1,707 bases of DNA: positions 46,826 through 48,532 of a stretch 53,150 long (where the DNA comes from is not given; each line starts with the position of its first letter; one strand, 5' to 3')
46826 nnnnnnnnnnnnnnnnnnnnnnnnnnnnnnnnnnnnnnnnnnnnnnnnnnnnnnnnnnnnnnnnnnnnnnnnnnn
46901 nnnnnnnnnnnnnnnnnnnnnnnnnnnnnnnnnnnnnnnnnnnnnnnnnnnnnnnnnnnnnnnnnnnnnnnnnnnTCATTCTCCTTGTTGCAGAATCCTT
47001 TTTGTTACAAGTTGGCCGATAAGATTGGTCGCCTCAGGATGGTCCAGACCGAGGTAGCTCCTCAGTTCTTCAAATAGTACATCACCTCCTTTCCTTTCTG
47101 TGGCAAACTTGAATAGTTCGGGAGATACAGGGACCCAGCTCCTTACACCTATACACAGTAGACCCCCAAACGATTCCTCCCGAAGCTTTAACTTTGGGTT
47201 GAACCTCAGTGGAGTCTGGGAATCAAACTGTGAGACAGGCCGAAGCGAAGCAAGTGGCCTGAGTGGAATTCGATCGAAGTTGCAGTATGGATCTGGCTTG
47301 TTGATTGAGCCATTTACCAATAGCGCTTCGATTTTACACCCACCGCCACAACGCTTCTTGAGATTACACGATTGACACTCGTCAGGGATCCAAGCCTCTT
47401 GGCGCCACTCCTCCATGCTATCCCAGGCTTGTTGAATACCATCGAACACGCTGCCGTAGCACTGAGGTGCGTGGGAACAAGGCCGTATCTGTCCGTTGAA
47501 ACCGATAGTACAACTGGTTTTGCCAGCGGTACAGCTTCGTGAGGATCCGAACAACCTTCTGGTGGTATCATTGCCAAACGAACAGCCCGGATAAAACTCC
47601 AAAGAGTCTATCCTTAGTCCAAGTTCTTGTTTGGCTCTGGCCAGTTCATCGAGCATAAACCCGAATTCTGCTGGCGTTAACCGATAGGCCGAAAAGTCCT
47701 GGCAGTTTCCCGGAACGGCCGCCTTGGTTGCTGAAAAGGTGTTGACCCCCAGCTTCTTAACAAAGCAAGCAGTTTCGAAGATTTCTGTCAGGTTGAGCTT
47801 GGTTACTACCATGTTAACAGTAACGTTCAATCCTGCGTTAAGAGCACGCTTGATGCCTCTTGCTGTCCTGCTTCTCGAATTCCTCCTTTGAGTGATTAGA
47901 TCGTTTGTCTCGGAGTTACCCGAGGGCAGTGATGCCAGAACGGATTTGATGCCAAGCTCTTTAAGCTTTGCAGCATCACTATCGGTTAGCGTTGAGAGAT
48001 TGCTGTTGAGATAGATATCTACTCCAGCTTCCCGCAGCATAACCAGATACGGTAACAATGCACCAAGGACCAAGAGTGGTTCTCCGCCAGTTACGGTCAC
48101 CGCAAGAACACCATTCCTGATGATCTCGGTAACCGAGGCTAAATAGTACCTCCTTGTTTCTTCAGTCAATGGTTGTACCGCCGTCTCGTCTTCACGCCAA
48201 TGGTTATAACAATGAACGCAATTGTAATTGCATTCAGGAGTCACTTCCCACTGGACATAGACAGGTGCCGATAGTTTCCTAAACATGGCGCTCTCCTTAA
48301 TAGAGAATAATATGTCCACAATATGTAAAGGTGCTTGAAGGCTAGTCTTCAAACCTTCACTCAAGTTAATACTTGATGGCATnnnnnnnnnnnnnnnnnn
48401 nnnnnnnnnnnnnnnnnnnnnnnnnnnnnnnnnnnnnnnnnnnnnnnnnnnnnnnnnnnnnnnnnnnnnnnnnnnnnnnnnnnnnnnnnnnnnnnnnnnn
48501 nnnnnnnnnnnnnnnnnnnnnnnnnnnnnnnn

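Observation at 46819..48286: Compact RiPP locus: radical SAM/SPASM-RRE enzyme and a (Cys-Asp)x7 precursor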

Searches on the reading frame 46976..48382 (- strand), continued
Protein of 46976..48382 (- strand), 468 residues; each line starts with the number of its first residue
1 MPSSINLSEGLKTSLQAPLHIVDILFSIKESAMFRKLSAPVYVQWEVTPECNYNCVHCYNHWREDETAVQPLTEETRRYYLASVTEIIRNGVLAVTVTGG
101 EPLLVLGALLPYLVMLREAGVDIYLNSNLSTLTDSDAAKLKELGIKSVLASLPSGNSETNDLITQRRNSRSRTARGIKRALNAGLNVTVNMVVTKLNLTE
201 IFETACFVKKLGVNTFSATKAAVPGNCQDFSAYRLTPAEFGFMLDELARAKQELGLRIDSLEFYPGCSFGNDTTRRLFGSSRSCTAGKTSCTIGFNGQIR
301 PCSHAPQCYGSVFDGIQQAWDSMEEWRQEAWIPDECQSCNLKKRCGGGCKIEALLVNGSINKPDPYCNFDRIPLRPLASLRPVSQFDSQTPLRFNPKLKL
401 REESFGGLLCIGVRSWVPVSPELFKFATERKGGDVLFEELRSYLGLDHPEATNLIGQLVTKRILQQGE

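Call 51: fold_search(model_id=the predicted structure, library=pdb)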
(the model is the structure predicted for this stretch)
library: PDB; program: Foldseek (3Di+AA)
matches with E <= 10: 1905; with E <= 0.001: 356
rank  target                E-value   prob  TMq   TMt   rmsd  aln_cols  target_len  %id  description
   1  6efn                  1.5e-15  1.00  0.55  0.62   6.6       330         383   20  Structure of a RiPP maturase, SkfB (released 2018-10-24)
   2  6c8v                  3.4e-15  1.00  0.51  0.69   5.7       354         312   19  X-ray structure of PqqE from Methylobacterium extorquens (released 2018-02-14)
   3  5v1s_A                5.6e-15  1.00  0.59  0.60   4.8       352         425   20  Crystal structure of Streptococcus suis SuiB bound to S-adenosylmethionine (released 2017-08-30)
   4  4k37_A                1.7e-14  1.00  0.59  0.70   4.6       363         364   18  Native anSMEcpe with bound AdoMet (released 2013-05-08)
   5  5v1q_A                1.9e-14  1.00  0.58  0.59   5.2       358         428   19  Crystal structure of Streptococcus suis SuiB (released 2017-08-30)
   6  5v1t_A                2.1e-14  1.00  0.61  0.60   5.2       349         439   19  Crystal structure of Streptococcus suis SuiB bound to precursor peptide SuiA (released 2017-08-30)
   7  4k37_B                4.5e-14  1.00  0.57  0.67   5.5       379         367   16  Native anSMEcpe with bound AdoMet (released 2013-05-08)
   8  5v1q_B                1.1e-13  1.00  0.58  0.58   5.7       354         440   20  Crystal structure of Streptococcus suis SuiB (released 2017-08-30)
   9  4k38_A                1.1e-13  1.00  0.59  0.69   4.6       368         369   17  Native anSMEcpe with bound AdoMet and Kp18Cys peptide (released 2013-05-08)
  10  7vob                  1.2e-13  1.00  0.51  0.66   7.2       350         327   16  The crystal structure of a Radical SAM Enzyme BlsE involved in the Biosynthesis of Blasticidin S (released 2022-05-04)
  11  4k36_A                1.6e-13  1.00  0.60  0.67   4.6       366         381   17  His6 tagged anSMEcpe with bound AdoMet (released 2013-05-08)
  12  4k39_B                1.9e-13  1.00  0.59  0.70   4.6       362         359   18  Native anSMEcpe with bound AdoMet and Cp18Cys peptide (released 2013-05-08)
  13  4k38_B                2.8e-13  1.00  0.58  0.68   5.3       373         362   16  Native anSMEcpe with bound AdoMet and Kp18Cys peptide (released 2013-05-08)
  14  4k39_A                2.8e-13  1.00  0.59  0.70   4.6       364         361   18  Native anSMEcpe with bound AdoMet and Cp18Cys peptide (released 2013-05-08)
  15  5v1s_B                4.0e-13  1.00  0.58  0.59   4.7       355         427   18  Crystal structure of Streptococcus suis SuiB bound to S-adenosylmethionine (released 2017-08-30)
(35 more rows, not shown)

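Call 69: search_protein_families(library=padloc, proteins=[window:46976-48286:-], max_evalue=0.01)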
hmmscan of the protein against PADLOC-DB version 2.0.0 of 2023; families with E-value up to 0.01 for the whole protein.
window:46976-48286:- (436 aa): 3 families
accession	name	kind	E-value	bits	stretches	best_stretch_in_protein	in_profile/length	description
PDLC02903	pVip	-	1e-22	78.8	1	11-172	2-156/257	Viperins not associated with kinases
PDLC02904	pVip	-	4e-15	54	1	9-171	3-159/262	Viperins associated with kinases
PDLC02905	pVip-kinase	-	3.3e-06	24.6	1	13-170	186-346/474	Viperin-kinase fusion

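Call 75: find_related_loci(query=A1, collection=viral_contigs, flank=3000)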
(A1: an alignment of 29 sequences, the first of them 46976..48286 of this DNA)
Query A1 (436 aa) in viral_contigs; peptide patterns used: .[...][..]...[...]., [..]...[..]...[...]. (x = any residue, [..] = any of these).
6 stretches matched a pattern, but none encodes a relative of the query by tblastn (E <= 1e-3).

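Call 77: find_encoding_contigs(protein=P0005, flank=1500, max_places=1)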
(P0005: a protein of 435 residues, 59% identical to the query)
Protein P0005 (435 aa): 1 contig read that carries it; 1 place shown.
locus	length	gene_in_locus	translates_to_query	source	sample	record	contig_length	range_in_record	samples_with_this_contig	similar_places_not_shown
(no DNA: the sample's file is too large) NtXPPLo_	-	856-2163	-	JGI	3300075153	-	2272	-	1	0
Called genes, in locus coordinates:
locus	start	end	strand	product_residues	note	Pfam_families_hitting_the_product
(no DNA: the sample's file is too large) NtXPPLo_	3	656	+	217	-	?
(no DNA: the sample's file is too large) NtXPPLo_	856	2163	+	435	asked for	PF04055:Radical_SAM, PF13353:Fer4_12 (weak)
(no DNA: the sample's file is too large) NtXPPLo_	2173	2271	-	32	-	?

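Call 78: find_encoding_contigs(protein=P0006, flank=1500, max_places=1)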
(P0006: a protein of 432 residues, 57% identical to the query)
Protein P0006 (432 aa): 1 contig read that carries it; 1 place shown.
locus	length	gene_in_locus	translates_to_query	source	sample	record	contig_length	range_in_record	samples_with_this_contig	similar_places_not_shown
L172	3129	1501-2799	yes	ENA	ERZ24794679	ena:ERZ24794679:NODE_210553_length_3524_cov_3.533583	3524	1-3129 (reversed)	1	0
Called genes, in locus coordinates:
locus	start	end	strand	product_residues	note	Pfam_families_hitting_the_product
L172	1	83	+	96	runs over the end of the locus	PF12441:CopG_antitoxin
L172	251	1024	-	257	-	PF08241:Methyltransf_11, PF13649:Methyltransf_25 (weak)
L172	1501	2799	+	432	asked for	PF04055:Radical_SAM, PF13353:Fer4_12 (weak)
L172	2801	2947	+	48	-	-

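Call 79: find_encoding_contigs(protein=P0008, flank=1500, max_places=1)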
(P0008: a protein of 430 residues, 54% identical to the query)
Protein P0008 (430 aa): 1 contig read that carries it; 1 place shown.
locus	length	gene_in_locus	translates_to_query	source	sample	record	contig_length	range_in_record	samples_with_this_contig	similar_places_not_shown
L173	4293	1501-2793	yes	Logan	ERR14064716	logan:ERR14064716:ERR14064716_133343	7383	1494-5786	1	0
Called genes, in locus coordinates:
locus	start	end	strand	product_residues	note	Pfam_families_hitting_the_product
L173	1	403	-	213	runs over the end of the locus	-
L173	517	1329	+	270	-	-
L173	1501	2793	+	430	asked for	PF04055:Radical_SAM, PF13353:Fer4_12 (weak)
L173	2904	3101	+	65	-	-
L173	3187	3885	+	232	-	-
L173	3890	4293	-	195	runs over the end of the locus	PF00589:Phage_integrase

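Call 80: find_encoding_contigs(protein=P0014, flank=1500, max_places=1)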
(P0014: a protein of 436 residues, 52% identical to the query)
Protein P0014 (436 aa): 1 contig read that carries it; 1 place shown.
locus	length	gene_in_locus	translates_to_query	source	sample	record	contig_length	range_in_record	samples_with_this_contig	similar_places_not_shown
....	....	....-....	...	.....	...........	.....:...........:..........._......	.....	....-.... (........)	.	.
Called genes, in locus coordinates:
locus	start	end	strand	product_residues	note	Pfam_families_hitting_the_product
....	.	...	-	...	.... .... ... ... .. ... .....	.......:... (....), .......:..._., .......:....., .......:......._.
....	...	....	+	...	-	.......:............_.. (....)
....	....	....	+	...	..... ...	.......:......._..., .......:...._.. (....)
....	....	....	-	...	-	-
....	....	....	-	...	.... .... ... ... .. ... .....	-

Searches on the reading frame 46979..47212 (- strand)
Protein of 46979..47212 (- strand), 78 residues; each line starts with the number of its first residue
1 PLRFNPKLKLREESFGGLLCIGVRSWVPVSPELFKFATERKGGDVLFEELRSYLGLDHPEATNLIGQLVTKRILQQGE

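Call 19: search_protein_families(library=pfam, proteins=[window:46979-47212:-], max_evalue=10)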
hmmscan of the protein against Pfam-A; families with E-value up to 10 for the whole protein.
seq(78 aa): 2 families
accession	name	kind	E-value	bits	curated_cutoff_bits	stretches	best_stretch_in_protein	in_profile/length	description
PF12802.13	MarR_2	-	0.011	16.3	27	1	37-75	13-51/61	MarR family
PF22950.1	DUF7026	-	0.012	15.7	28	1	40-61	6-27/50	Domain of unknown function (DUF7026)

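Call 39: search_solved_structures(query=A3, max_evalue=10, show_alignments=2)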
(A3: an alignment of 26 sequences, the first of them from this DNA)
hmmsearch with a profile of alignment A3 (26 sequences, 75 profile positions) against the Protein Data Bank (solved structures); distinct sequences matched with E-value up to 10: 45.
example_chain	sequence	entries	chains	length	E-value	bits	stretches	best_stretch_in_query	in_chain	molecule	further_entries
8vd6_A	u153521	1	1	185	1.3e-05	28.5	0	39-62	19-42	CAP REPEAT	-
3jbn_2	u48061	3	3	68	0.0035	20.7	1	24-74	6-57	40S ribosomal protein eS25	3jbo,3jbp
2xvc_A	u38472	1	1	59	0.0076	19.6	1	23-72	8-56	ESCRT-III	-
3j7a_2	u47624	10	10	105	0.0092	19.4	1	24-74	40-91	40S ribosomal protein eS25 | 40S ribosomal protein S25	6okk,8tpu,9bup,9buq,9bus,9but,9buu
5zu1_A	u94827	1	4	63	0.014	18.8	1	28-73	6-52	Double-stranded RNA-specific adenosine deaminase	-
2acj_A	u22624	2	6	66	0.016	18.6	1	28-73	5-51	Double-stranded RNA-specific adenosine deaminase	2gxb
3irq_D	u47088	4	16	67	0.016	18.6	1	28-73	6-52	Double-stranded RNA-specific adenosine deaminase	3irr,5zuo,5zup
8gbd_A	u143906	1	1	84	0.028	17.8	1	27-73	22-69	Double-stranded RNA-specific adenosine deaminase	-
1qgp_A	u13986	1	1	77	0.034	17.6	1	29-73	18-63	PROTEIN (DOUBLE STRANDED RNA ADENOSINE DEAMINASE)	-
6cmv_A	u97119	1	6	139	0.038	17.4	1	40-74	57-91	Transcriptional regulator Lrs14-like protein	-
1qbj_A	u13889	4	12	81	0.038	17.4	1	29-73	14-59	PROTEIN (DOUBLE-STRANDED RNA SPECIFIC ADENOSINE DEAMINASE (ADAR1)) | Double-stranded RNA-specific adenosine deaminase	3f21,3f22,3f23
2l54_A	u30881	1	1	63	0.051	17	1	29-73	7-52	Double-stranded RNA-specific adenosine deaminase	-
3cuq_A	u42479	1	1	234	0.065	16.7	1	30-69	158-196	Vacuolar-sorting protein SNF8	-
8gbc_A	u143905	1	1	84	0.068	16.6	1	27-73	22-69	Double-stranded RNA-specific adenosine deaminase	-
2zme_A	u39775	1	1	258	0.069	16.6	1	30-69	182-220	Vacuolar-sorting protein SNF8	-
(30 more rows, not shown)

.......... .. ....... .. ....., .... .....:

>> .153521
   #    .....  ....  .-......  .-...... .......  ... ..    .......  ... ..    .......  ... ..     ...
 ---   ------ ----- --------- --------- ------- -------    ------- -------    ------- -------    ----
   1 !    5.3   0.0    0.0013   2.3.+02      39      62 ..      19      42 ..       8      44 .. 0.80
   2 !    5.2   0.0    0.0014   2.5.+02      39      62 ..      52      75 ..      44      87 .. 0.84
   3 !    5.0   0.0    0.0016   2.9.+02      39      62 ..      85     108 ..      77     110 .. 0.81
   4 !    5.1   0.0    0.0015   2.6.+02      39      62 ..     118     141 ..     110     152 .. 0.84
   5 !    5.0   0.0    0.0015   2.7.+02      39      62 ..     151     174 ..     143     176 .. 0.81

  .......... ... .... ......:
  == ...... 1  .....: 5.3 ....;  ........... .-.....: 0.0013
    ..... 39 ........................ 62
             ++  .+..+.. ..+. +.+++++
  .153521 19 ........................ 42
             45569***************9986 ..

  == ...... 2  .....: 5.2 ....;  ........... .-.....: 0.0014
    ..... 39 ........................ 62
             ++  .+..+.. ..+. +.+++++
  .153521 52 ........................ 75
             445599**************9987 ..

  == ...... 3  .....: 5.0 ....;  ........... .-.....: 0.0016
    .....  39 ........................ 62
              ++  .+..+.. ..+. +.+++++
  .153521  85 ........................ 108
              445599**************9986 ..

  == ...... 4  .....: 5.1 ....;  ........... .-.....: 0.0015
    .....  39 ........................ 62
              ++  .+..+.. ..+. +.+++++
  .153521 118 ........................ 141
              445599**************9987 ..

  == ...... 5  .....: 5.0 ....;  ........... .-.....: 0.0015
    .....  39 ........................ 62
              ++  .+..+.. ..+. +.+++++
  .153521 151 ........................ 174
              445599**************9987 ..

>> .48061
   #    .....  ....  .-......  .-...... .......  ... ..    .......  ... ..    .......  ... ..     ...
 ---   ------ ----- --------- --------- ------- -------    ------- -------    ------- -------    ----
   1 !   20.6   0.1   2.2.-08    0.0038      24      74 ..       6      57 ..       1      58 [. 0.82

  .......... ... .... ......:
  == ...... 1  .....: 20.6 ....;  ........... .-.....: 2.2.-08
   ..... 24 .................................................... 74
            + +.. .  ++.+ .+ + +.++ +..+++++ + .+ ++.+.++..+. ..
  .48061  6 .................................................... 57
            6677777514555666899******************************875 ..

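Call 40: search_protein_families(library=pfam, alignment_id=A3, max_evalue=1)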
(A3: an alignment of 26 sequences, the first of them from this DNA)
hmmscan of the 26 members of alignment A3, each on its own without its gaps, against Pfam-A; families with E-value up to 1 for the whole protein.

A. member 1, seq(75 aa): 2 families
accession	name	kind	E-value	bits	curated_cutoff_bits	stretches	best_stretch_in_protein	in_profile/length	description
PF12802.13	MarR_2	-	0.01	16.4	27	1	34-72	13-51/61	MarR family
PF22950.1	DUF7026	-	0.011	15.8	28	1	37-59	6-28/50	Domain of unknown function (DUF7026)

B. families by the number of members that match (of 26 scanned): 20 families
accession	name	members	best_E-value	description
PF01978.25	TrmB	4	0.0095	Sugar-specific transcriptional regulator TrmB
PF24657.1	DUF7646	2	2.1e-05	Domain of unknown function (DUF7646)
PF02002.24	TFIIE_alpha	2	0.0024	TFIIE alpha subunit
PF10440.15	WIYLD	2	0.015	Ubiquitin-binding WIYLD domain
PF12802.13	MarR_2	1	0.01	MarR family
PF22950.1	DUF7026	1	0.011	Domain of unknown function (DUF7026)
PF22979.2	HTH_69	1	0.024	Winged helix-turn-helix domain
PF20923.2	COMMD9_HN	1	0.029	COMMD9, helical N-terminal domain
PF01047.28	MarR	1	0.039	MarR family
PF21984.2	DnaD_N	1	0.041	DnaD N-terminal domain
PF24406.1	nSTAND_NTPase4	1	0.043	Novel STAND NTPase 4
PF09756.15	DDRGK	1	0.046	DDRGK domain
PF13613.12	HTH_Tnp_4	1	0.055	Helix-turn-helix of DDE superfamily endonuclease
PF12994.12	DUF3878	1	0.082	Domain of unknown function, E. rectale Gene description (DUF3878)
PF24200.1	DUF7425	1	0.11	Domain of unknown function (DUF7425)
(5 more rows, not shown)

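Call 52: search_protein_families(library=ncbifam, alignment_id=A3, max_evalue=10)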
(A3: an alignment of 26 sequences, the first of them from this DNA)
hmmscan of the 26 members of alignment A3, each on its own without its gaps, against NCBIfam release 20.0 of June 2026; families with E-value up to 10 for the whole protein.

A. member 1, seq(75 aa): 1 family
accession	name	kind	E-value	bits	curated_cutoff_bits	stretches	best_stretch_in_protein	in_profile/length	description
TIGR03967.2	mycofact_MftB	equivalog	0.066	13.5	33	1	2-16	9-23/85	mycofactocin biosynthesis chaperone MftB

B. families by the number of members that match (of 26 scanned): 12 families
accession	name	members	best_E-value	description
TIGR03967.2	mycofact_MftB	17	0.00036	mycofactocin biosynthesis chaperone MftB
NF053606.1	Sta1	3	0.0078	Sta1 family transcriptional regulator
NF008549.2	PRK11476.1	2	0.029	carnitine metabolism transcriptional regulator CaiF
NF004910.0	PRK06266.1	1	0.00034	transcription initiation factor E subunit alpha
TIGR00373.1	TIGR00373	1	0.00045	transcription factor E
NF010695.0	PRK14095.1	1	0.011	glucose-6-phosphate isomerase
NF040826.1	lxa_BCAM0308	1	0.013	BCAM0308 family protein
TIGR04324.1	SpoChoClust_2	1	0.019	sporadic carbohydrate cluster 2OG-Fe(II) oxygenase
NF040939.2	trans_reg_lrs14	1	0.023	Lrs14 family HTH-type transcriptional regulator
NF033789.1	repress_SdpR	1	0.068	autorepressor SdpR family transcription factor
NF046031.1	AntRepSinIBacil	1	0.082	anti-repressor SinI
TIGR02702.1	SufR_cyano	1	0.12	iron-sulfur cluster biosynthesis transcriptional regulator SufR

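Call 82: search_protein_representatives(alignment_id=A3)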
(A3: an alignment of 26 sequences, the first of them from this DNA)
Query: 26 sequences, 75 profile positions. Proteins with E-value up to 0.001 (for the whole library): 123; up to 1e-10: 50; up to 1e-30: 0. The best 123 are listed.
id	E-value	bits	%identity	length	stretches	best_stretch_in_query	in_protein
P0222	2.4e-20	88.6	-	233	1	1-74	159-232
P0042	3.6e-19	84.8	-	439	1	2-74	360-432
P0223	2.4e-17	79.0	-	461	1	1-72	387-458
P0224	2.4e-17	78.9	-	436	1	1-74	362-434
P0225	4.3e-17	78.1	-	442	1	1-72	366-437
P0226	5.7e-17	77.8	-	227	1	1-71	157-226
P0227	8.5e-17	77.2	-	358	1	1-72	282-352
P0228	1.1e-16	76.8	-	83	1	1-74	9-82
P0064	1.2e-16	76.7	-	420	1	1-72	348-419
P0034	4.1e-16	75.0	-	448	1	1-73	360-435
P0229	5.2e-16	74.7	-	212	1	2-73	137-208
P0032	1.1e-15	73.6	-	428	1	1-72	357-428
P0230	1.3e-15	73.4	-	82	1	1-74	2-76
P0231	1.6e-15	73.1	-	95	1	1-73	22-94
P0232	1.7e-15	73.1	-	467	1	1-73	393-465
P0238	5.0e-14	68.3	-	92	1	7-72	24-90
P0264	3.3e-10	56.1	-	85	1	5-72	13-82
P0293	4.5e-06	42.8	-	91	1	1-73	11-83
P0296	8.8e-06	41.9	-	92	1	1-72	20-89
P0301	2.1e-05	40.7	-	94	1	2-74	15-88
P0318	3.7e-04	36.7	-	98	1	2-73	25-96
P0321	4.7e-04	36.4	-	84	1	1-72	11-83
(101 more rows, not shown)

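Call 83: search_protein_families(library=pfam, proteins=[P0228, P0230, P0231, P0238, P0264, P0293, P0296, P0301, P0318, P0321], max_evalue=1)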
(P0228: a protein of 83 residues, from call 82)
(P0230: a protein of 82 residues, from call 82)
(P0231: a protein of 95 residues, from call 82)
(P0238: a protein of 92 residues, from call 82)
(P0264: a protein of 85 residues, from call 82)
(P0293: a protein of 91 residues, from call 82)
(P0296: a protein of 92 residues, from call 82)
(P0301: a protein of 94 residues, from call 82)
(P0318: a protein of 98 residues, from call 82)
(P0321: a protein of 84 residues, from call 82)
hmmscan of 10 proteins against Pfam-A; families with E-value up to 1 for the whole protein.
P0228 (83 aa): 0 families

P0230 (82 aa): 1 family
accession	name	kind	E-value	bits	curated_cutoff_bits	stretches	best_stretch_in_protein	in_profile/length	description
PF08564.16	CDC37_C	-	0.0089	16.6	22.1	1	36-74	26-64/100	Cdc37 C terminal domain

P0231 (95 aa): 0 families

P0238 (92 aa): 6 families
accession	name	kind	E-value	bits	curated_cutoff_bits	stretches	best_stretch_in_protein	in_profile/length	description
PF03297.21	Ribosomal_S25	-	0.024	15.3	28.8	1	49-90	46-87/101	S25 ribosomal protein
PF00392.27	GntR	-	0.033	14.3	27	1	61-91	26-56/64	Bacterial regulatory proteins, gntR family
PF14394.12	DUF4423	-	0.051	13.8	30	1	51-90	27-67/165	Domain of unknown function (DUF4423)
PF13730.12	HTH_36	-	0.079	13.2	25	1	50-89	13-55/55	Helix-turn-helix domain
PF12644.12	DUF3782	-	0.11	13.1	24.4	1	52-88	21-58/78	Protein of unknown function (DUF3782)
PF08220.18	HTH_DeoR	-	0.22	11.7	21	1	55-89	10-44/57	DeoR-like helix-turn-helix domain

P0264 (85 aa): 0 families

P0293 (91 aa): 3 families
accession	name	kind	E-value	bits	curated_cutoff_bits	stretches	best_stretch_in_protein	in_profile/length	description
PF01047.28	MarR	-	0.015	15.6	24.6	1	40-83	6-49/59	MarR family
PF04295.18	GD_AH_second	-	0.11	13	27.3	1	22-77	77-133/136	D-galactarate dehydratase/Altronate hydrolase, second domain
PF00610.27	DEP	-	0.18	12.2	32.7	1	57-87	27-58/72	Domain found in Dishevelled, Egl-10, and Pleckstrin (DEP)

P0296 (92 aa): 0 families

P0301 (94 aa): 1 family
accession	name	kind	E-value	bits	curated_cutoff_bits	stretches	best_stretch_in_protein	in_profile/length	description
PF24409.1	wHTH-PRTase_assc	-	0.23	11.9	27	1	46-87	2-43/83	wHTH-PRTase associated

P0318 (98 aa): 1 family
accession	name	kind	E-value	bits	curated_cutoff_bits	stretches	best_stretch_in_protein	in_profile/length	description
PF25559.1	DUF7931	-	0.21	11.6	27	1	2-65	57-114/149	Domain of unknown function (DUF7931)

P0321 (84 aa): 0 families
